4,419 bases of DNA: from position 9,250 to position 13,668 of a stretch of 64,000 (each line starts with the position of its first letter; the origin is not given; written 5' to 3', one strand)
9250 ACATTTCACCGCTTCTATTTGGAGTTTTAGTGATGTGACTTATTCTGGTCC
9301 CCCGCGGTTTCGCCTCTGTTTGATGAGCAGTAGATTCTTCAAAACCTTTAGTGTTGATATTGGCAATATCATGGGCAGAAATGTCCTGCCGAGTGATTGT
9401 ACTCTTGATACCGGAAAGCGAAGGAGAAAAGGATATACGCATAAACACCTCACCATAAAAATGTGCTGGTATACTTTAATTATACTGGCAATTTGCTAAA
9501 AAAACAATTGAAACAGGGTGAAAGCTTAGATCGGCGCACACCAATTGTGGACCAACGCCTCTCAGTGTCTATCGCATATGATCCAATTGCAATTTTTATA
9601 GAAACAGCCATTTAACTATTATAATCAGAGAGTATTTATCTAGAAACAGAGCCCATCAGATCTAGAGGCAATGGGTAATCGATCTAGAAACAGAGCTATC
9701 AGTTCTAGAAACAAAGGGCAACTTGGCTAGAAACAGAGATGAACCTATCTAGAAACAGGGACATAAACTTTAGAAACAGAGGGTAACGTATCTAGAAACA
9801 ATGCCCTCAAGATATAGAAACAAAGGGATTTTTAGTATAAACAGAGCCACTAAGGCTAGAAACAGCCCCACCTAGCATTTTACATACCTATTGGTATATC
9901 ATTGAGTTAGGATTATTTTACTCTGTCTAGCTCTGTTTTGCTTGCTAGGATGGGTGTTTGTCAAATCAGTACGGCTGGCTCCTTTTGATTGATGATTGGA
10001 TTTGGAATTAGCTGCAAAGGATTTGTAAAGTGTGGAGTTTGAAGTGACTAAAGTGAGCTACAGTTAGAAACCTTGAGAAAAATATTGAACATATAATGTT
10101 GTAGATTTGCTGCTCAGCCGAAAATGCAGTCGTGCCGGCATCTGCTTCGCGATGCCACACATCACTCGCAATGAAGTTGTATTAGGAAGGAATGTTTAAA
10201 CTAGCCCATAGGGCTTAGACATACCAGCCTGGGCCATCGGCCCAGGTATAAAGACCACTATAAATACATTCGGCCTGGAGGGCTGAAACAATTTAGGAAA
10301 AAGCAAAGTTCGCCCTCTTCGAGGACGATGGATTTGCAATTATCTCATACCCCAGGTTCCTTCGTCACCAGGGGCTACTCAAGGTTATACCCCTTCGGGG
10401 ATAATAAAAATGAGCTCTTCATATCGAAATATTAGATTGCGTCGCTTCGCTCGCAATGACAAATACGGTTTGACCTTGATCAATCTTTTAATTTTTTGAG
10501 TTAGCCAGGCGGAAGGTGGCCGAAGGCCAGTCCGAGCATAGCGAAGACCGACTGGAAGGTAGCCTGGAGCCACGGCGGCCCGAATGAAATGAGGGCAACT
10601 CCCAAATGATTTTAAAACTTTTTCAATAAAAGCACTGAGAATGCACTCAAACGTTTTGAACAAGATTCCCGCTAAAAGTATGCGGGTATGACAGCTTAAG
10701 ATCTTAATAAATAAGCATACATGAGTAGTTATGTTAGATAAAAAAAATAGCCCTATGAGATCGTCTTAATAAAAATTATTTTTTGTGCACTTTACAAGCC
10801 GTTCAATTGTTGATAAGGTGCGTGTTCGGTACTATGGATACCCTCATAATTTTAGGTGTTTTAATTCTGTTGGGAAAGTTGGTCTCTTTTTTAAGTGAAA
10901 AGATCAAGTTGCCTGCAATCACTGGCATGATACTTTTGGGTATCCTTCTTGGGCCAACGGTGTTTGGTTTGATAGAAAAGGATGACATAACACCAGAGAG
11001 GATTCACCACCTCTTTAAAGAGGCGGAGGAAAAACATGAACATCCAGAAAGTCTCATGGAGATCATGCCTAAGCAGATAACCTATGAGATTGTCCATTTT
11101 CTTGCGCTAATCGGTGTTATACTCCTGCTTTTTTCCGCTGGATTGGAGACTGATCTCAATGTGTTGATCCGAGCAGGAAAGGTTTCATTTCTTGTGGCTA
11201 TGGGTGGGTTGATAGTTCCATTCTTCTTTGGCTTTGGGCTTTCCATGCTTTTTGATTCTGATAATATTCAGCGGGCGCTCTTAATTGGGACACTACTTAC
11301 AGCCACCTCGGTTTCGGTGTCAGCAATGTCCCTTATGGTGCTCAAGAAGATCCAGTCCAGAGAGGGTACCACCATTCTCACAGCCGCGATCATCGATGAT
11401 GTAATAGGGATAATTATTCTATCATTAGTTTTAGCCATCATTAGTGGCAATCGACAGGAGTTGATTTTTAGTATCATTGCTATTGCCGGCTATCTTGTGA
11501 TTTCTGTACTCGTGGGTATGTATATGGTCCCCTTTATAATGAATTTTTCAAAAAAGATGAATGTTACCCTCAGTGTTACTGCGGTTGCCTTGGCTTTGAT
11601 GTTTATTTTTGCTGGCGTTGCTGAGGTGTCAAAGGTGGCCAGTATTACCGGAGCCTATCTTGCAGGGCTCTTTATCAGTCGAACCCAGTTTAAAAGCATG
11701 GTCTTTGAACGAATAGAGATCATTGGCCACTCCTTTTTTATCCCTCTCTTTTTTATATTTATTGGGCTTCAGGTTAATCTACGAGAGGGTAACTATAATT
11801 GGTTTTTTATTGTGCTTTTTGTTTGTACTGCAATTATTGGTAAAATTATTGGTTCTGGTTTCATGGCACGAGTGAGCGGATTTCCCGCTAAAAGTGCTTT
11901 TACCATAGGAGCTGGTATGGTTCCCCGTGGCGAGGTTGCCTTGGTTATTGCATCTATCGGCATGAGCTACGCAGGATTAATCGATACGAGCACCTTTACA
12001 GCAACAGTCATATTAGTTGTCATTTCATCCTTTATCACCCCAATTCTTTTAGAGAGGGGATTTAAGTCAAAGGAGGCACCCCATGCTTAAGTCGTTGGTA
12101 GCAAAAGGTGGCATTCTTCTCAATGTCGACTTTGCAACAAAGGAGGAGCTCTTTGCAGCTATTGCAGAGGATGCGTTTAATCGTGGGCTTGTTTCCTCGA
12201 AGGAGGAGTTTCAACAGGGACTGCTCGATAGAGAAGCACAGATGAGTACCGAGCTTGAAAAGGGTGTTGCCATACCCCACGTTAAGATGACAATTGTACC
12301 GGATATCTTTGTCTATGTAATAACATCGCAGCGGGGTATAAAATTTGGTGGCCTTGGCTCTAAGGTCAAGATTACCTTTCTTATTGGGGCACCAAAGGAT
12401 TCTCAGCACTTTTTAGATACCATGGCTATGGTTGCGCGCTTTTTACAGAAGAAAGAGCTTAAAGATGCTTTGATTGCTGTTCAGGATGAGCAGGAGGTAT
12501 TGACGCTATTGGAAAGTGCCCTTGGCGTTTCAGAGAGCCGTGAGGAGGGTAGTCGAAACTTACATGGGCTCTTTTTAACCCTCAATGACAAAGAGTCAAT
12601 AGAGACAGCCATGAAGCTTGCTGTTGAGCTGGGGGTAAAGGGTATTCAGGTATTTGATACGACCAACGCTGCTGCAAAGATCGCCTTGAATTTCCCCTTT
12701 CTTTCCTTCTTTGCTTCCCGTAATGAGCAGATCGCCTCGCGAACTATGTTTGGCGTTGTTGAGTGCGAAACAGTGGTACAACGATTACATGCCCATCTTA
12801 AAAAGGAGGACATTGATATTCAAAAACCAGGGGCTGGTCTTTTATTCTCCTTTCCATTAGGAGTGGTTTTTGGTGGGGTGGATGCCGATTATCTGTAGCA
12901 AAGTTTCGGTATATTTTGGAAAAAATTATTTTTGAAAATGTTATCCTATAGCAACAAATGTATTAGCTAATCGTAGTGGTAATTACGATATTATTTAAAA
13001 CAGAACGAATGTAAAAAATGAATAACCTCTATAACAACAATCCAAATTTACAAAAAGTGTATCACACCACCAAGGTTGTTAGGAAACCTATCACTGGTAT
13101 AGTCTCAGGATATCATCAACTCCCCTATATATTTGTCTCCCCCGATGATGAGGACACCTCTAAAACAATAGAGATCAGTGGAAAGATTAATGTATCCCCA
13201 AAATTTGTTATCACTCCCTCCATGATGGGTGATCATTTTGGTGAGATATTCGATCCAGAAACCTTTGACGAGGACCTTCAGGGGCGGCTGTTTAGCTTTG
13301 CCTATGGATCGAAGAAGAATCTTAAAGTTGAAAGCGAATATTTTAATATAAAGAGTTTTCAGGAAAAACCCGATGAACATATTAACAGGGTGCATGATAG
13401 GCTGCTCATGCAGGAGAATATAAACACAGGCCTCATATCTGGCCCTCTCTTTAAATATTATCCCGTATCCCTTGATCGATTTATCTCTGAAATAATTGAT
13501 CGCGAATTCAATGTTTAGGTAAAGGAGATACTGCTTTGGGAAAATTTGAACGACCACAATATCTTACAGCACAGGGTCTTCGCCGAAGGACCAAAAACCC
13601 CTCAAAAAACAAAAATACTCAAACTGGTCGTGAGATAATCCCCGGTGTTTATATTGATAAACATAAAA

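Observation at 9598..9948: Thirteen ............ motifs phased every 21-22 bp (iteron-like array) plus inverted copies, with no associated rep/par gene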

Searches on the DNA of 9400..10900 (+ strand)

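Call 8: search_rna_families(source=window, start=9400, end=10900, threshold=evalue, max_evalue=10)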
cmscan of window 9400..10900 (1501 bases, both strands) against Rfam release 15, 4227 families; matches with E-value up to 10: 4.
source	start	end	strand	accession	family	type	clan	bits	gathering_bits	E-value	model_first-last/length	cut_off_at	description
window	9795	9835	-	RF01345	CRISPR-DR35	Gene; CRISPR;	-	19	35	1.4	1-36/36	no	CRISPR RNA direct repeat element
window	9615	9690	-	RF00429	SNORA29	Gene; snRNA; snoRNA; HACA-box;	CL00030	17.4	50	6.5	1-140/140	no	Small nucleolar RNA SNORA29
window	9589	9648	-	RF03421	mir-2558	Gene; miRNA;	-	16.7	70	6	1-84/84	no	mir-2558 microRNA precursor family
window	10221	10351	-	RF01474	rli42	Gene; sRNA;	-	14.8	80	2.5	1-171/171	no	Listeia sRNA rli42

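Call 33: search_dna_similar(query=window:9560-9960:+, collection=plasmids, mode=distant, max_evalue=1, max_rows=15)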
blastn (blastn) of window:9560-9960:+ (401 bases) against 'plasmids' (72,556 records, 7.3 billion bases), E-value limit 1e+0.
No match.

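Call 34: search_dna_similar(query=window:9560-9960:+, collection=phages, mode=distant, max_evalue=1, max_rows=15)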
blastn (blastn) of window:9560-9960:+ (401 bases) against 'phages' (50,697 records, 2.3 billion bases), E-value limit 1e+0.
No match.

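Call 67: search_dna_similar(query=window:9940-10640:+, collection=plasmids, mode=distant, max_evalue=0.01, max_rows=12)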
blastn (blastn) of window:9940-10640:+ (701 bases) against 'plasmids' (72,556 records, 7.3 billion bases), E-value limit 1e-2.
No match.

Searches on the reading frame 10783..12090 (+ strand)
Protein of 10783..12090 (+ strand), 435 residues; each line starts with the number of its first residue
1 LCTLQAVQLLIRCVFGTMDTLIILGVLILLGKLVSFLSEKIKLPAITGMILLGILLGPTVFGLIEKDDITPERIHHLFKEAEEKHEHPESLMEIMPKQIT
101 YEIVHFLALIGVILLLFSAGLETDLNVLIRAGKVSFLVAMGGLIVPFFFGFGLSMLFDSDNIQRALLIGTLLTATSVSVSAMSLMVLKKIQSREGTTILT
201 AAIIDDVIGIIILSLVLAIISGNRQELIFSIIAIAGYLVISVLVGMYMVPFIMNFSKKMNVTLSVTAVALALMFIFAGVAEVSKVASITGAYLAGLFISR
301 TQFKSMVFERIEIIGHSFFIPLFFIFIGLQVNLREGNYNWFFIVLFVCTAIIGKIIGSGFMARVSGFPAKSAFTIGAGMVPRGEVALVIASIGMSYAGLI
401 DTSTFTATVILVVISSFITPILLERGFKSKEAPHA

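Call 7: search_protein_families(library=pfam, proteins=[window:10783-12090:+], max_evalue=0.01)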
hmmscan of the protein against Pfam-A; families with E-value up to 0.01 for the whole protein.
window:10783-12090:+ (435 aa): 1 family
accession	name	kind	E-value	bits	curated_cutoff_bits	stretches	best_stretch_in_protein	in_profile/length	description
PF00999.27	Na_H_Exchanger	-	1.1e-68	232.3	26.2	1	26-422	2-373/375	Sodium/hydrogen exchanger, transmembrane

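Call 36: find_homologous_proteins(query=window:10834-12090:+, max_evalue=1e-30)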
Query window:10834-12090:+ (418 aa): 7697 proteins with E <= 1e-30 among 8000 candidates; the best 120 are listed.
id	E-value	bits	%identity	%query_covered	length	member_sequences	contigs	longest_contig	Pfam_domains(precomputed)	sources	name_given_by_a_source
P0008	1.4e-251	852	100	100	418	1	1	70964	PF00999.27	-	-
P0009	2.9e-174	598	70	99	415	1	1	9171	PF00999.27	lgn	-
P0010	1.1e-164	566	67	99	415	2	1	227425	PF00999.27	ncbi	-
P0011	6.0e-161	554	66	100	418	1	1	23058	PF00999.27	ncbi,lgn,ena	-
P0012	1.8e-150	520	60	100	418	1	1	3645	PF00999.27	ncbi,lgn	-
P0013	5.2e-149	515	61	97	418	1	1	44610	PF00999.27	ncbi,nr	ncbi:MAG: hypothetical protein GF401_01405 [Chitinivibrionales bacterium]|nr:hypothetical protein [C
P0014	1.6e-148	513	59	100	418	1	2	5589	PF00999.27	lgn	-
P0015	2.7e-148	512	59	100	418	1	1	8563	PF00999.27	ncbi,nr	ncbi:MAG: cation:proton antiporter [Chitinivibrionales bacterium]|nr:cation:proton antiporter [Chiti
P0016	1.8e-146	506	58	100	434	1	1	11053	PF00999.27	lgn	-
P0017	4.1e-143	495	59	99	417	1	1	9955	PF00999.27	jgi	jgi:Kef-type K+ transport system membrane component KefB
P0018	3.8e-133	463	56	96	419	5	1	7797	PF00999.27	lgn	-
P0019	1.7e-132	460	56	94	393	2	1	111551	PF00999.27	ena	-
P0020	1.4e-108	382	65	68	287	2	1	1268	PF00999.27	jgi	jgi:Kef-type K+ transport system membrane component KefB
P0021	1.5e-87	313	66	58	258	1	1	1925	PF00999.27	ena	-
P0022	6.6e-87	310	46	96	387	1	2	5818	PF00999.27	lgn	-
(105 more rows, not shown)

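Call 37: find_encoding_contigs(protein=P0009, flank=8000, max_places=2)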
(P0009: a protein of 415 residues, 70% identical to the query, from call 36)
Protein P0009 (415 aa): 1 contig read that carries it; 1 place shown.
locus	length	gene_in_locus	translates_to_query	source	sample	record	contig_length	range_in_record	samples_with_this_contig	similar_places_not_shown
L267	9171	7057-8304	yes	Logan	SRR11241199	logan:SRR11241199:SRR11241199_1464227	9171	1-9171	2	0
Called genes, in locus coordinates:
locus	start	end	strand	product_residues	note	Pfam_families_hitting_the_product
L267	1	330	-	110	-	?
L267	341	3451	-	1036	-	PF00873:ACR_tran, PF03176:MMPL (weak)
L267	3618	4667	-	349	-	PF25917:BSH_RND (weak), PF25973:BSH_CzcB (weak), PF25954:Beta-barrel_RND_2, PF25967:RND-MFP_C (weak), PF25989:YknX_C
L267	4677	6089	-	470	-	PF02321:OEP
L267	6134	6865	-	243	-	PF00440:TetR_N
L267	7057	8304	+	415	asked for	PF00999:Na_H_Exchanger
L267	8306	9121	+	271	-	PF00359:PTS_EIIA_2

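Call 38: find_encoding_contigs(protein=P0010, flank=8000, max_places=2)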
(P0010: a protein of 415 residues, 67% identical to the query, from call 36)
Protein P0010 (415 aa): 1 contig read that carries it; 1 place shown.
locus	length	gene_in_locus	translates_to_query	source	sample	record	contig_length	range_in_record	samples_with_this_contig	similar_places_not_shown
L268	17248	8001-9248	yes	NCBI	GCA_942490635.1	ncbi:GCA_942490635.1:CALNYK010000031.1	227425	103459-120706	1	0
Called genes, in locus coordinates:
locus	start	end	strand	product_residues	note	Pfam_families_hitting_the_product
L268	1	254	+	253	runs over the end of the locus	-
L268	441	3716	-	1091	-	PF25596:CPSase_L_D1, PF02786:CPSase_L_D2, PF02787:CPSase_L_D3, PF25596:CPSase_L_D1, PF02222:ATP-grasp, PF02786:CPSase_L_D2, PF07478:Dala_Dala_lig_C (weak), PF02142:MGS, +4 more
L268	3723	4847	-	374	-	PF00988:CPSase_sm_chain, PF00117:GATase, PF07722:Peptidase_C26 (weak)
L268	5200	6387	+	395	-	PF00534:Glycos_transf_1, PF13692:Glyco_trans_1_4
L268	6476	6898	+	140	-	-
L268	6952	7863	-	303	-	-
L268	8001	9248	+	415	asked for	PF00999:Na_H_Exchanger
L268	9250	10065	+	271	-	PF00359:PTS_EIIA_2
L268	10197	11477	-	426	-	PF00999:Na_H_Exchanger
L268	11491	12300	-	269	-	PF00359:PTS_EIIA_2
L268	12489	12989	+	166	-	-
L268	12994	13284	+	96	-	-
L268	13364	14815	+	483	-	PF00270:DEAD, PF04851:ResIII, PF00271:Helicase_C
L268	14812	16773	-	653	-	PF00072:Response_reg, PF13487:HD_5, PF01966:HD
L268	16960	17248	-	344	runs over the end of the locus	-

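Call 39: find_encoding_contigs(protein=P0011, flank=8000, max_places=2)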
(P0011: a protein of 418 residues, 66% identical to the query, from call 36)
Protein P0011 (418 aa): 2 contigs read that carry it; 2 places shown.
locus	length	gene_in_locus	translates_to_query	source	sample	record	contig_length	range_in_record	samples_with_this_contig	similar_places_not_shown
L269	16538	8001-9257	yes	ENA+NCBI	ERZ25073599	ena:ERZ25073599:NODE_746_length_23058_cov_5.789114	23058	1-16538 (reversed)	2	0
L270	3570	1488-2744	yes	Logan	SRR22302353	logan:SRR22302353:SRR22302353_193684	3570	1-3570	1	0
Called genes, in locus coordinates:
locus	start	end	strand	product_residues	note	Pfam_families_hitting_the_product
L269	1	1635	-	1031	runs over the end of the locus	PF00873:ACR_tran, PF02355:SecD_SecF_C (faint)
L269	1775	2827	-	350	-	PF25973:BSH_CzcB (weak), PF25967:RND-MFP_C, PF25975:CzcB_C (weak), PF25989:YknX_C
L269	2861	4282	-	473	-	PF02321:OEP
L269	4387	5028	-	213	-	PF00440:TetR_N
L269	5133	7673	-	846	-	PF22666:Glyco_hydro_2_N2, PF00703:Glyco_hydro_2, PF02836:Glyco_hydro_2_C (weak), PF17786:Mannosidase_ig (weak), PF18368:Ig_GlcNase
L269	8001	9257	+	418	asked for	PF00999:Na_H_Exchanger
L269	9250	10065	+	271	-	PF00359:PTS_EIIA_2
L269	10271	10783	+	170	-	-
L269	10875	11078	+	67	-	-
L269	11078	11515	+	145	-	-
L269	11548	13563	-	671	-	PF00072:Response_reg, PF01590:GAF, PF13185:GAF_2, PF13492:GAF_3, PF01966:HD, PF13487:HD_5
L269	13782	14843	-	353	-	-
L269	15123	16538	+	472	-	?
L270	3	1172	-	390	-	?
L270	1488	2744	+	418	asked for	PF00999:Na_H_Exchanger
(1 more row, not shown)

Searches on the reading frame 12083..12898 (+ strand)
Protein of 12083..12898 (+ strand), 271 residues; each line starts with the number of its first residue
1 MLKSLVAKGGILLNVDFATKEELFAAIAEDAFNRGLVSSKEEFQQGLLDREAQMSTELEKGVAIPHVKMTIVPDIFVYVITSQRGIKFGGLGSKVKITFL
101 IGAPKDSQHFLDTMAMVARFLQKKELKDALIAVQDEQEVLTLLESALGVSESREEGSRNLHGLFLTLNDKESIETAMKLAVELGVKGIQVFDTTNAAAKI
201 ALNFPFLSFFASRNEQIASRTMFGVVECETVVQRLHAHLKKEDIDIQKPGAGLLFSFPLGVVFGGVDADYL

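Call 7: search_protein_families(library=pfam, proteins=[window:12083-12898:+], max_evalue=0.01)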
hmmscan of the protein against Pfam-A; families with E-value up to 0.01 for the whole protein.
window:12083-12898:+ (271 aa): 1 family
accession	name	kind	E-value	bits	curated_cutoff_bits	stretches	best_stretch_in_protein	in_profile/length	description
PF00359.27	PTS_EIIA_2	-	2.5e-27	96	27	1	7-145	4-143/144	Phosphoenolpyruvate-dependent sugar phosphotransferase system, EIIA 2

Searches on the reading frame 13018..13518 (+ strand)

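Call 7: search_protein_families(library=pfam, proteins=[window:13018-13518:+], max_evalue=0.01)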
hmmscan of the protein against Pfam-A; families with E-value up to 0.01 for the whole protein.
window:13018-13518:+ (166 aa): 0 families

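Call 58: search_protein_families(library=pfam, proteins=[window:13018-13518:+], max_evalue=1)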
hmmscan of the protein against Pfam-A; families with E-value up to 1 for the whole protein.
window:13018-13518:+ (166 aa): 1 family
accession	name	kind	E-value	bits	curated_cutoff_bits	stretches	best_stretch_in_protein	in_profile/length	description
PF17916.6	LID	-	0.14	12.7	25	1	66-76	7-17/29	LIM interaction domain (LID)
